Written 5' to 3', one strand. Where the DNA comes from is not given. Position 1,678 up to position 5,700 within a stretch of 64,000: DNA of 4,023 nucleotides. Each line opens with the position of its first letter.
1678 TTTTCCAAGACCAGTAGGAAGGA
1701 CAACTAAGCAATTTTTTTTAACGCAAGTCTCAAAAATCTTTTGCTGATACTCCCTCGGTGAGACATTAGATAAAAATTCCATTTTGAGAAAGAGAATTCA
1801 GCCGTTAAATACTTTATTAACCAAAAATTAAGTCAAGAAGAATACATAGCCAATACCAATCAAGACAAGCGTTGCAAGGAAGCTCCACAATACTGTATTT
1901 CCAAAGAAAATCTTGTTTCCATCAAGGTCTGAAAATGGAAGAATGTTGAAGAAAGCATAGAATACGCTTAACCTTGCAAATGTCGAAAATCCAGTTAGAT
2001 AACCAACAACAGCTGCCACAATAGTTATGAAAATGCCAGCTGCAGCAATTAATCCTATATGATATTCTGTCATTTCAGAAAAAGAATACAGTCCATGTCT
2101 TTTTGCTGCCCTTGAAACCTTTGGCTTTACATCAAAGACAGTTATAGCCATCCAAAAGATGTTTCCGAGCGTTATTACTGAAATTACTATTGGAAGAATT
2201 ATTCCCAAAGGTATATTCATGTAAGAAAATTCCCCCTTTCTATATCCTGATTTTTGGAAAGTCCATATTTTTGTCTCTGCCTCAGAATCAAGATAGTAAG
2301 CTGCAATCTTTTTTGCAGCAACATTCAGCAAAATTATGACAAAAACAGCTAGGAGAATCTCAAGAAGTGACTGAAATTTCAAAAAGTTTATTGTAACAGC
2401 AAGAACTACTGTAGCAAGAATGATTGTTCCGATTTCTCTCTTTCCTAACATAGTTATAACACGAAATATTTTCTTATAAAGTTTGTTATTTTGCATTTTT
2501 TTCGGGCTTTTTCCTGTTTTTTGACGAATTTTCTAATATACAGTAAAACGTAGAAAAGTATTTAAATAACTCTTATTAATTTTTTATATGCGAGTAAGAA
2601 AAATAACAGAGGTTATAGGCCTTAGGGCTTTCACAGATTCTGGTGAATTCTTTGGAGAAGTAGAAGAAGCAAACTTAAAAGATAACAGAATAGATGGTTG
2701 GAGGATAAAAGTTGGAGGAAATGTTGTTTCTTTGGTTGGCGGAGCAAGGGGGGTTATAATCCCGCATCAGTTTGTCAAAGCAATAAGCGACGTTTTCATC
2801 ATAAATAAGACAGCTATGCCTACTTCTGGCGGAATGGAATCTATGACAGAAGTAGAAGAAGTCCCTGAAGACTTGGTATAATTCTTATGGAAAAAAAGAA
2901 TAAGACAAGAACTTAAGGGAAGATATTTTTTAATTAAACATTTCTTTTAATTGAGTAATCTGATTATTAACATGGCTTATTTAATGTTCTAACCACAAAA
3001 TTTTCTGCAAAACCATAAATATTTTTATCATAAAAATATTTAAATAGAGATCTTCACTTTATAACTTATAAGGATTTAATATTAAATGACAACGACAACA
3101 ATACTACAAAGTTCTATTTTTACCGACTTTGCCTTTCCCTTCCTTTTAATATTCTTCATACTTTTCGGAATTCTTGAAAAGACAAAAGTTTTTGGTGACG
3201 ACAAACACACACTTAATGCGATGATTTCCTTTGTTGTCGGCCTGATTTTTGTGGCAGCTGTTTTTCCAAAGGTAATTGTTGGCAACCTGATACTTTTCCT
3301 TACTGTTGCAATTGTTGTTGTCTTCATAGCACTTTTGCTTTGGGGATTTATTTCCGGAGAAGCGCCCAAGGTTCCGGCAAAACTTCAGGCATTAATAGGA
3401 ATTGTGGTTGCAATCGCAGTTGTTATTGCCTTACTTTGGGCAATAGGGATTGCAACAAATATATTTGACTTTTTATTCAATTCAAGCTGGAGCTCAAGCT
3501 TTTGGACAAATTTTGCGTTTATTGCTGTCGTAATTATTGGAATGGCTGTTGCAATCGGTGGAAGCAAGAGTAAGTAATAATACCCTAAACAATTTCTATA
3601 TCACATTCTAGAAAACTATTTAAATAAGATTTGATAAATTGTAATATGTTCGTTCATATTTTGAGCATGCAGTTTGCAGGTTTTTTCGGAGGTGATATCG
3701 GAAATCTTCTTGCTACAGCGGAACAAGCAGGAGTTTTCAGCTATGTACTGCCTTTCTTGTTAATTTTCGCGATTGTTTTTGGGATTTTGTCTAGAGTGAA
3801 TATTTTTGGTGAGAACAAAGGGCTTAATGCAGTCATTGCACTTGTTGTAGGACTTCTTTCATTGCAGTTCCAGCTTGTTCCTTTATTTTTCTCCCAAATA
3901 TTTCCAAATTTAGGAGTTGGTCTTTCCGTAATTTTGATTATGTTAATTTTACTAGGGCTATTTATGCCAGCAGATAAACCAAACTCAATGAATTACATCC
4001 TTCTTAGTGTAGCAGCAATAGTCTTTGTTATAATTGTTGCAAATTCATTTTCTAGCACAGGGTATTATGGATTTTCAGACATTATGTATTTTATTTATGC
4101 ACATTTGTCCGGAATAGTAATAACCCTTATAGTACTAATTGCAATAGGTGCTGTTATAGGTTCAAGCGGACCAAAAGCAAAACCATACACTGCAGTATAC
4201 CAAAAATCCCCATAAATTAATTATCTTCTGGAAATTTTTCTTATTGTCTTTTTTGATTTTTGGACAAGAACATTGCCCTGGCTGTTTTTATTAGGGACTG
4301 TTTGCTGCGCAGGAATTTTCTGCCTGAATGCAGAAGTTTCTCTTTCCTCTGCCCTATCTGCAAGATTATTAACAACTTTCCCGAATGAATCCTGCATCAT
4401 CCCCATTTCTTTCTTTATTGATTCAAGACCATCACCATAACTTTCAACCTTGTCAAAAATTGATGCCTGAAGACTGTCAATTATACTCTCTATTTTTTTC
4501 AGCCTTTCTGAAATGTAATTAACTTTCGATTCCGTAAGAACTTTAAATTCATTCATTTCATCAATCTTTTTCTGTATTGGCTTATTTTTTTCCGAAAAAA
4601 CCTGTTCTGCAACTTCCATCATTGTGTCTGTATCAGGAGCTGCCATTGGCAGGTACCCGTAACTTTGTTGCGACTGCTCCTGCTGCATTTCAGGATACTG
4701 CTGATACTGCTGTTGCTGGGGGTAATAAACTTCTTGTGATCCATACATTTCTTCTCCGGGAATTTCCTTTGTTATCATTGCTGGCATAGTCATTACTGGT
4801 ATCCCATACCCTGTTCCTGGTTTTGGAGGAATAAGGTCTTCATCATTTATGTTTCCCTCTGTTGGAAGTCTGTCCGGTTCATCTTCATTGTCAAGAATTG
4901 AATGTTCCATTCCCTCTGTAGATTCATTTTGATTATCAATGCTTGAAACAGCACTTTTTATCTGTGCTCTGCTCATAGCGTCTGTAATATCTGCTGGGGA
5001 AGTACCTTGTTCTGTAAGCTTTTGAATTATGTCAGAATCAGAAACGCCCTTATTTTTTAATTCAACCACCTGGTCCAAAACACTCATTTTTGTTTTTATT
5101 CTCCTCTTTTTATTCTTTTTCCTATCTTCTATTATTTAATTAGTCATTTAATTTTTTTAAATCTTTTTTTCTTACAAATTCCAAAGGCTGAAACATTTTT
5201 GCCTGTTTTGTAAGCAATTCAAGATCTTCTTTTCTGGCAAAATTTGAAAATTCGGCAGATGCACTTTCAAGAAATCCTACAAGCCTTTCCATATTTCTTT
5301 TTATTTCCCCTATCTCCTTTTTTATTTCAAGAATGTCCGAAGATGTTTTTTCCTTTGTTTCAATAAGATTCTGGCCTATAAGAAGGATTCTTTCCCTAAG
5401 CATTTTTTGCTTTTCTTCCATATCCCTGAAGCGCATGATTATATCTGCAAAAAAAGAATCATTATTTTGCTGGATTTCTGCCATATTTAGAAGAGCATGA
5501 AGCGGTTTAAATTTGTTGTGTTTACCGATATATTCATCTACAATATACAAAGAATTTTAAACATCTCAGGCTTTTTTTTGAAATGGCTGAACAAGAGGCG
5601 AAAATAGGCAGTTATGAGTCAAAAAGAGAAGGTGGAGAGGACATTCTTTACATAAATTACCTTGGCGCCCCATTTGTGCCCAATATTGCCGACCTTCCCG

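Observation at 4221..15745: Complete archaeal type IV pilus locus with an unusually large pilin repertoire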

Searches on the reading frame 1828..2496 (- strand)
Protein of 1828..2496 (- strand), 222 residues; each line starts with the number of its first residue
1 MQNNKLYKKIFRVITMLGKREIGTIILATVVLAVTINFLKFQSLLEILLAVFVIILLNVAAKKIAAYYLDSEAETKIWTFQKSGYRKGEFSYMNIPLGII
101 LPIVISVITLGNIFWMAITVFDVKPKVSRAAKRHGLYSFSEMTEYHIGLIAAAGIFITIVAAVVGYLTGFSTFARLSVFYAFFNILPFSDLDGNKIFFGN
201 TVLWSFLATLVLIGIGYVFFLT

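Call 3: search_protein_families(library=pfam, max_evalue=0.01, proteins=[window:1828-2496:-])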
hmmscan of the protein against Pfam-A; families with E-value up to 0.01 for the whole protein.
window:1828-2496:- (222 aa): 1 family
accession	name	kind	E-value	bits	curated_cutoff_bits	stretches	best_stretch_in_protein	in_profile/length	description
PF02163.28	Peptidase_M50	-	0.0069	16.2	27.2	0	154-198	151-191/221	Peptidase family M50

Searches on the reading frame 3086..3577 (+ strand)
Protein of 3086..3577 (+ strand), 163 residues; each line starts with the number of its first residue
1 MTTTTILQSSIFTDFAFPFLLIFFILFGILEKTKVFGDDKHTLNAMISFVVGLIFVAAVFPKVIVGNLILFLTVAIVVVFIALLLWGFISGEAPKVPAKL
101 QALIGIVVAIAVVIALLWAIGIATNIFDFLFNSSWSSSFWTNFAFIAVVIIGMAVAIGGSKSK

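Call 3: search_protein_families(library=pfam, max_evalue=0.01, proteins=[window:3086-3577:+])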
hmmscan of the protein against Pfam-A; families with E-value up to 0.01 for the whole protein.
window:3086-3577:+ (163 aa): 0 families

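Call 31: search_protein_families(library=ncbifam, max_evalue=0.1, proteins=[window:3086-3577:+])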
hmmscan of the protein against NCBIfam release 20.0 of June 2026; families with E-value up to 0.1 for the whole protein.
window:3086-3577:+ (163 aa): 0 families

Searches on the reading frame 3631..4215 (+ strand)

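Call 3: search_protein_families(library=pfam, max_evalue=0.01, proteins=[window:3631-4215:+])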
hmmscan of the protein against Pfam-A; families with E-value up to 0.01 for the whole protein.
window:3631-4215:+ (194 aa): 0 families

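Call 31: search_protein_families(library=ncbifam, max_evalue=0.1, proteins=[window:3631-4215:+])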
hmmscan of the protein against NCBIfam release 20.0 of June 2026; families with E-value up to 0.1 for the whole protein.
window:3631-4215:+ (194 aa): 1 family
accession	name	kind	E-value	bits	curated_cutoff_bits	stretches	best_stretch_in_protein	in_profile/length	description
TIGR03902.1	rhom_GG_sort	equivalog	0.017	15.1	84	1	67-169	53-153/154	rhombosortase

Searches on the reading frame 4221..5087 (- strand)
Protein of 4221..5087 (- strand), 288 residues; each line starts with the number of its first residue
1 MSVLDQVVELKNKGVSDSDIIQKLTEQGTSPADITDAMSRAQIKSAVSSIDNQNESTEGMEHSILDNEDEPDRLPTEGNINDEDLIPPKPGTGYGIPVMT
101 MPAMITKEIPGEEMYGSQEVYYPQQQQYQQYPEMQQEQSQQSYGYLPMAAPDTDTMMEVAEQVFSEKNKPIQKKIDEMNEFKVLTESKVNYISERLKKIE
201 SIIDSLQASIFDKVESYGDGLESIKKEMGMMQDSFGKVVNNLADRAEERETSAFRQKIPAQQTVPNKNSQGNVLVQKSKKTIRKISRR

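Call 3: search_protein_families(library=pfam, max_evalue=0.01, proteins=[window:4221-5087:-])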
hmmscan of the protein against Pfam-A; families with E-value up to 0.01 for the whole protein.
window:4221-5087:- (288 aa): 0 families

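Call 31: search_protein_families(library=ncbifam, max_evalue=0.1, proteins=[window:4221-5087:-])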
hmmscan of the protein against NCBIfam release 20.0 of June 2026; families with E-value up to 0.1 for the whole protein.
window:4221-5087:- (288 aa): 2 families
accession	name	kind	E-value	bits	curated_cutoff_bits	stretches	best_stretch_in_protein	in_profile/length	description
NF005266.0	PRK06770.1-2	equivalog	0.022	14.2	396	1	164-227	78-141/201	hypothetical protein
NF005130.0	PRK06569.1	equivalog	0.023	14.8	174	1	159-216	34-91/157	F0F1 ATP synthase subunit B'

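Call 93: search_solved_structures(query=window:4221-5087:-, max_evalue=1)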
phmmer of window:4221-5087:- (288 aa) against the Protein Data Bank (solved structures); distinct sequences matched with E-value up to 1: 5.
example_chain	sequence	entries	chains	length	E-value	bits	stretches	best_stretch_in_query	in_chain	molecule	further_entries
3pp5_A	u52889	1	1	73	0.21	14.3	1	161-210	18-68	Brk1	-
4onq_A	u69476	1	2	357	0.74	12.5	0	85-122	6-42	DNA methyltransferase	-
9v99_A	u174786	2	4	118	0.74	12.5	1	162-251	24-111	Outer membrane beta-barrel domain-containing protein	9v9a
4onj_A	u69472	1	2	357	0.74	12.5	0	85-122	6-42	DNA methyltransferase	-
9cpo_B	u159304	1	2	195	0.91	12.2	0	158-216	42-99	Non-structural protein 8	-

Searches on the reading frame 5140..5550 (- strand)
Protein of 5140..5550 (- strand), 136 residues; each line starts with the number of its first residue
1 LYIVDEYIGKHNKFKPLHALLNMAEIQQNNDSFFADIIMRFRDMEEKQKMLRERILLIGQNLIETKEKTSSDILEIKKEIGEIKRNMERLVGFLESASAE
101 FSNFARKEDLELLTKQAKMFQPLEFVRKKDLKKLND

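Call 3: search_protein_families(library=pfam, max_evalue=0.01, proteins=[window:5140-5550:-])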
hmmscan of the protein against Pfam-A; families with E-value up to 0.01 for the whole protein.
window:5140-5550:- (136 aa): 0 families

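Call 31: search_protein_families(library=ncbifam, max_evalue=0.1, proteins=[window:5140-5550:-])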
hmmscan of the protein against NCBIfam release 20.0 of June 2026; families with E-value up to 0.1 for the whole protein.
window:5140-5550:- (136 aa): 0 families

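Call 94: search_solved_structures(query=window:5140-5484:-, max_evalue=1)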
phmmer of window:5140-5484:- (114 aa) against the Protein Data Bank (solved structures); distinct sequences matched with E-value up to 1: 4.
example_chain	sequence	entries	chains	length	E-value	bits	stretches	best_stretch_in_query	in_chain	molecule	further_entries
9eho_H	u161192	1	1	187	0.03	18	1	49-113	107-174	Large ribosomal subunit protein uL6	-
9upf_A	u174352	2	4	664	0.39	14.4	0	21-99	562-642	Cyclic nucleotide-gated channel alpha-2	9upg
7ah0_A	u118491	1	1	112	0.6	13.9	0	21-48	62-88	4D2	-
8uzp_M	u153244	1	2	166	0.6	13.9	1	13-91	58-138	stem_mimetic_01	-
